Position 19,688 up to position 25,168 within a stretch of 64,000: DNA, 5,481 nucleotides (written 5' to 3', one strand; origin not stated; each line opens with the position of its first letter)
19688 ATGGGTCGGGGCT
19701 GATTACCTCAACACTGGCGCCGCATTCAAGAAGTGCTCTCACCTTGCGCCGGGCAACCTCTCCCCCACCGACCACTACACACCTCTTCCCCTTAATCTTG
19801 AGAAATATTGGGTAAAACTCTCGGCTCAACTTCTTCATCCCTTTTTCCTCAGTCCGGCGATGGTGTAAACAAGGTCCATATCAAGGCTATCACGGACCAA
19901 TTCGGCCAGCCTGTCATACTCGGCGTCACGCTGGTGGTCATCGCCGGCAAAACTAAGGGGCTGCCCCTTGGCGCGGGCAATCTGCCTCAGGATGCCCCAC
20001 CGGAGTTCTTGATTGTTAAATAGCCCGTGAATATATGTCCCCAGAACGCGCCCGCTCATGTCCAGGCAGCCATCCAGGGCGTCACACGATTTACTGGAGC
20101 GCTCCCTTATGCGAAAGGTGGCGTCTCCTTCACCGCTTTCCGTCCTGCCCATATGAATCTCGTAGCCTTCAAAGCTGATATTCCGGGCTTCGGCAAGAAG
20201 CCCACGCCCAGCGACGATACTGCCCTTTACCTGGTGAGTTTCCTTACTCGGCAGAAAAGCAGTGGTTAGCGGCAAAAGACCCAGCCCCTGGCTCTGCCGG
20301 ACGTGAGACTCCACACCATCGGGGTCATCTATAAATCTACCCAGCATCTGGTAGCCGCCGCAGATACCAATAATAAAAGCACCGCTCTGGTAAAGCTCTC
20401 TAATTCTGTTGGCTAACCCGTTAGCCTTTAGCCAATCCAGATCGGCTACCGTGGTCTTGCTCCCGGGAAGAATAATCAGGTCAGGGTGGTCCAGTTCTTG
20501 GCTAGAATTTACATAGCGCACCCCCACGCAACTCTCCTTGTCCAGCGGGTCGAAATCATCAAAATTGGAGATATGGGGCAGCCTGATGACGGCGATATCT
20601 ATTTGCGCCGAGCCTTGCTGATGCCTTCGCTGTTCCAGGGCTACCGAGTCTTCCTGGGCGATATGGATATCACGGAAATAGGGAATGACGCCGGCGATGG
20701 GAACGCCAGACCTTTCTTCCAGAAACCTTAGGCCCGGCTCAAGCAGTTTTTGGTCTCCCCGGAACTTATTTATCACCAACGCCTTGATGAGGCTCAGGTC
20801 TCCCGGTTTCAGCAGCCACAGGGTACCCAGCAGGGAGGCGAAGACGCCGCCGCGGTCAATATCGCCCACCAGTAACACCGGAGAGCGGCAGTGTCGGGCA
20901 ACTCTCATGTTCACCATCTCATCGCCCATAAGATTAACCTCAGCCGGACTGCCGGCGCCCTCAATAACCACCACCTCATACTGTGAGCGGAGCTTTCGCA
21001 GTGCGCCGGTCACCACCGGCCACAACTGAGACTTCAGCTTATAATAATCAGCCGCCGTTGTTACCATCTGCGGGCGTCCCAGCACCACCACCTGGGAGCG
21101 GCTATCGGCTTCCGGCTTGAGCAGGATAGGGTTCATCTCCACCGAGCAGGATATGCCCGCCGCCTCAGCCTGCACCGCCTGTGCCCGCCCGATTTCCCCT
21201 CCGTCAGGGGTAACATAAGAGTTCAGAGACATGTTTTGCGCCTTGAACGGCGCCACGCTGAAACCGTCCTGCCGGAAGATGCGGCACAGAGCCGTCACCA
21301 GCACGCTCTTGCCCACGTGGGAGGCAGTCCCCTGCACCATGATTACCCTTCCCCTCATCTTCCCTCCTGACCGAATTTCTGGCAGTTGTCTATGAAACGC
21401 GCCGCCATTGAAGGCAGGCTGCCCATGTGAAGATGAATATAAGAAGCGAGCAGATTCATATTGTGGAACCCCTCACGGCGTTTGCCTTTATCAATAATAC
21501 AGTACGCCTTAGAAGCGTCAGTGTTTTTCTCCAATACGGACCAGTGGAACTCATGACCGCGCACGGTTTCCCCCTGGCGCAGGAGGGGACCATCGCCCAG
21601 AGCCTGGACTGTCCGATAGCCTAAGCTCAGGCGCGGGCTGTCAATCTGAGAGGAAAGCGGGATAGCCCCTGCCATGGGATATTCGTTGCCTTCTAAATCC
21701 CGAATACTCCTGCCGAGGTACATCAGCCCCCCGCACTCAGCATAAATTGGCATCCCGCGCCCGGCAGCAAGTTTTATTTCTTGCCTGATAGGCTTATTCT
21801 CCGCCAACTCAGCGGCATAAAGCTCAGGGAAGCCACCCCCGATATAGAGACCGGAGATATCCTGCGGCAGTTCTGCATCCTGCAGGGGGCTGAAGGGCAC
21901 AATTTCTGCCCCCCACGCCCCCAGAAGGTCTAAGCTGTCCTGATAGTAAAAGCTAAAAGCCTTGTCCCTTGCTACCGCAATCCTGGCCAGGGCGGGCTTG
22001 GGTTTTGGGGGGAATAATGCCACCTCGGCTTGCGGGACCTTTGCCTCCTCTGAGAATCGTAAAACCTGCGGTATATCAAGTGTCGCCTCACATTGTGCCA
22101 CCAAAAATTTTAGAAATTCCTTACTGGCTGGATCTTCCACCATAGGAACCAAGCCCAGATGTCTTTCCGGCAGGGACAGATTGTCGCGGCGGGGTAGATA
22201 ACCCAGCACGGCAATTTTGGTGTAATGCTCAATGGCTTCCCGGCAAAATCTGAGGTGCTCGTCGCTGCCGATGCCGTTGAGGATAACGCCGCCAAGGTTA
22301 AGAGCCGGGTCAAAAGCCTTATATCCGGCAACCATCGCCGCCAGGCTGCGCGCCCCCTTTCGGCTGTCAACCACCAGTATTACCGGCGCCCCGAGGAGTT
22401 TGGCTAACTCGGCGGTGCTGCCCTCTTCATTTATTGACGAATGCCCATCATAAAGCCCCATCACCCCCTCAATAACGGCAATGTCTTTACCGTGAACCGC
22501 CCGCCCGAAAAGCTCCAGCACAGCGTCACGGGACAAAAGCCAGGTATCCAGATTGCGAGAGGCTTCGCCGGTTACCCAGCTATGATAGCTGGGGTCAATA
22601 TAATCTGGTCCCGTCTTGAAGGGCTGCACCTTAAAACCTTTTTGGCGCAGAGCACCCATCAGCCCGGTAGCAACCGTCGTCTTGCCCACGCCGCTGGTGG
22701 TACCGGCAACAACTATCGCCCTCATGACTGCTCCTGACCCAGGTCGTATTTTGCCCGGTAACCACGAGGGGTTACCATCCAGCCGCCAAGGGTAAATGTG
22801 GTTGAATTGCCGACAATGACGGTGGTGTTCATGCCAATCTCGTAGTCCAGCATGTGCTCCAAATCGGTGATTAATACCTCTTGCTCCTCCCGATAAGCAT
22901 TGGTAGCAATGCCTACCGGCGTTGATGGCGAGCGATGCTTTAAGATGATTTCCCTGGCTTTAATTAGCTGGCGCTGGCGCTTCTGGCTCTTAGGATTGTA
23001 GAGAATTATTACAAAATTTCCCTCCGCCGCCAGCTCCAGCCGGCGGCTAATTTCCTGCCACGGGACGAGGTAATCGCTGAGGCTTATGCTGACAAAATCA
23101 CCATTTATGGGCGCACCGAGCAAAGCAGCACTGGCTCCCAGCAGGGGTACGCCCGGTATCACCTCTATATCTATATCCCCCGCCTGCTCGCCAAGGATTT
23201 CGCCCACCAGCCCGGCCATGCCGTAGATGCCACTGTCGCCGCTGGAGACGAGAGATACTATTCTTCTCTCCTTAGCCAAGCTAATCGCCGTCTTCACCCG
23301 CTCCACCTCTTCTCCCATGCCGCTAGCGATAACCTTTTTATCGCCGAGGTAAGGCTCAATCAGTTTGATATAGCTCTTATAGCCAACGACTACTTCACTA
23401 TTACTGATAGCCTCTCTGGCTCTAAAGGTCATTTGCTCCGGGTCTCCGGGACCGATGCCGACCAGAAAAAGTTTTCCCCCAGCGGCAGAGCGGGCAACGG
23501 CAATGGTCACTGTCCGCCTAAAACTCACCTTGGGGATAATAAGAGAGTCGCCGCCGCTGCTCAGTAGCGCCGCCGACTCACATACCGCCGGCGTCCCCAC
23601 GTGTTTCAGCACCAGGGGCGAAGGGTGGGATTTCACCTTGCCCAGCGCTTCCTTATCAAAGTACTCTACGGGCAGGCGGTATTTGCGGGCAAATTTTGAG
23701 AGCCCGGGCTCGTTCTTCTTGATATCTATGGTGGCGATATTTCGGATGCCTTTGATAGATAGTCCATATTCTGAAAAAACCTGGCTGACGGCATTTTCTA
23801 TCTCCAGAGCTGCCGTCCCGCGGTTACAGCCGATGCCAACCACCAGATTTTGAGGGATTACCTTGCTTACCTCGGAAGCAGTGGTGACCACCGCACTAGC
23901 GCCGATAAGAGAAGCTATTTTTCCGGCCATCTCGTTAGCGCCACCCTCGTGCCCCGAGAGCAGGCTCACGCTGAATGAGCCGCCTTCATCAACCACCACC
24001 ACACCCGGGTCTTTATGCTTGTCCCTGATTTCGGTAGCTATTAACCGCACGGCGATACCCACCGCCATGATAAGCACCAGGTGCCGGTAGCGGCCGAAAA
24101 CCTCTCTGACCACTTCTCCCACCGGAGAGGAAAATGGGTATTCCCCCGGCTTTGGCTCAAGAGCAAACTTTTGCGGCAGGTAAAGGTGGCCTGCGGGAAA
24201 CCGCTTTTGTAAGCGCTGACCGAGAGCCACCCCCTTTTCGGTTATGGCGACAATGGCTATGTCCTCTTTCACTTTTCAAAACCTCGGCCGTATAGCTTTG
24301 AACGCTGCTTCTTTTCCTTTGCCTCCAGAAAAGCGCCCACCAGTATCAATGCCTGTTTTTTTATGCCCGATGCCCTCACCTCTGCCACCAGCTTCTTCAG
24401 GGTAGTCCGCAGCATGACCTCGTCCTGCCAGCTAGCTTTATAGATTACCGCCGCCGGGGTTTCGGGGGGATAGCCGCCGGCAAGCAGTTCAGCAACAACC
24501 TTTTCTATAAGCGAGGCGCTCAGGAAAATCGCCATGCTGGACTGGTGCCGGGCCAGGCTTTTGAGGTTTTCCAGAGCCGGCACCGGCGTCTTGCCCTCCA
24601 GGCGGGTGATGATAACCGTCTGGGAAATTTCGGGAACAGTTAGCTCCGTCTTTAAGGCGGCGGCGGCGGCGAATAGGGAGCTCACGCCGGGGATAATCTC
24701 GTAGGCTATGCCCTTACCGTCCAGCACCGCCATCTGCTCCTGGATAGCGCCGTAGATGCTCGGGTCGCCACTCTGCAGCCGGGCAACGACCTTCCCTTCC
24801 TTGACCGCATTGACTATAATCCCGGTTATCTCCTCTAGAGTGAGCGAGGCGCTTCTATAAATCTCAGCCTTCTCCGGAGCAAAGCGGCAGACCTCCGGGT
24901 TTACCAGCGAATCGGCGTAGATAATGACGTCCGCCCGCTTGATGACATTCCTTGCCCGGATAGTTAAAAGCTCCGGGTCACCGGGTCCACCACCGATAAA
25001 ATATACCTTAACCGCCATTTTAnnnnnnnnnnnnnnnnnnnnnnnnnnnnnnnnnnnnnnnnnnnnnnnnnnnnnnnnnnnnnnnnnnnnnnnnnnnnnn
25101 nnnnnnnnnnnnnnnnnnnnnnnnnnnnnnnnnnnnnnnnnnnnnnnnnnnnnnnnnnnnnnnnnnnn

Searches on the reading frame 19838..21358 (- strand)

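Call 54: search_protein_families(library=pfam, proteins=[window:19838-21358:-], max_evalue=1e-8)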
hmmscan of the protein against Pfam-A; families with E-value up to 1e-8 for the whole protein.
window:19838-21358:- (507 aa): 3 families
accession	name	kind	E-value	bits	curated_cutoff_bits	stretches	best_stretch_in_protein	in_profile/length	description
PF07685.20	GATase_3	-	2.9e-57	193.9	27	1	254-451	1-195/196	CobB/CobQ-like glutamine amidotransferase domain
PF01656.29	CbiA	-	3.1e-20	72.8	25.4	1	6-235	1-119/125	CobQ/CobB/MinD/ParA nucleotide binding domain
PF13500.12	AAA_26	-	2.7e-15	57.2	27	1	4-231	1-194/198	AAA domain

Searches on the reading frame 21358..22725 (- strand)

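Call 54: search_protein_families(library=pfam, proteins=[window:21358-22725:-], max_evalue=1e-8)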
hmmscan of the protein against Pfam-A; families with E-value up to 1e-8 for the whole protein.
window:21358-22725:- (456 aa): 3 families
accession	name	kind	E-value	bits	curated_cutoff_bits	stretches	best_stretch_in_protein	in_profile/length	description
PF07685.20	GATase_3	-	1.2e-38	133.1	27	1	248-435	1-192/196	CobB/CobQ-like glutamine amidotransferase domain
PF01656.29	CbiA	-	1.6e-21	77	25.4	1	4-190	1-123/125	CobQ/CobB/MinD/ParA nucleotide binding domain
PF13500.12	AAA_26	-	4.2e-21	76.1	27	1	81-184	100-195/198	AAA domain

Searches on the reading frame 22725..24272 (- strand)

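Call 54: search_protein_families(library=pfam, proteins=[window:22725-24272:-], max_evalue=1e-8)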
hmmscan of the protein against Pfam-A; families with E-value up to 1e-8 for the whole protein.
window:22725-24272:- (516 aa): 3 families
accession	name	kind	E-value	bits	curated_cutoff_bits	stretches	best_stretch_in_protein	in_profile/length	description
PF00590.25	TP_methylase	-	2e-36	126.4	27.8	1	267-473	1-210/212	Tetrapyrrole (Corrin/Porphyrin) Methylases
PF01890.21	CbiG_C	-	3.4e-35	121.5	27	1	143-260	1-117/117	Cobalamin synthesis G C-terminus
PF11760.13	CbiG_N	-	5e-32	110.2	25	1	54-134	2-82/82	Cobalamin synthesis G N-terminal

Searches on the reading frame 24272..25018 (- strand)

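Call 54: search_protein_families(library=pfam, proteins=[window:24272-25018:-], max_evalue=1e-8)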
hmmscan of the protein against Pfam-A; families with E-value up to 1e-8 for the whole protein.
window:24272-25018:- (249 aa): 1 family
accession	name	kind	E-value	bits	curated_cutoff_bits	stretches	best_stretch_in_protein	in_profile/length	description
PF00590.25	TP_methylase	-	1.1e-51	176.2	27.8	1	4-210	1-211/212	Tetrapyrrole (Corrin/Porphyrin) Methylases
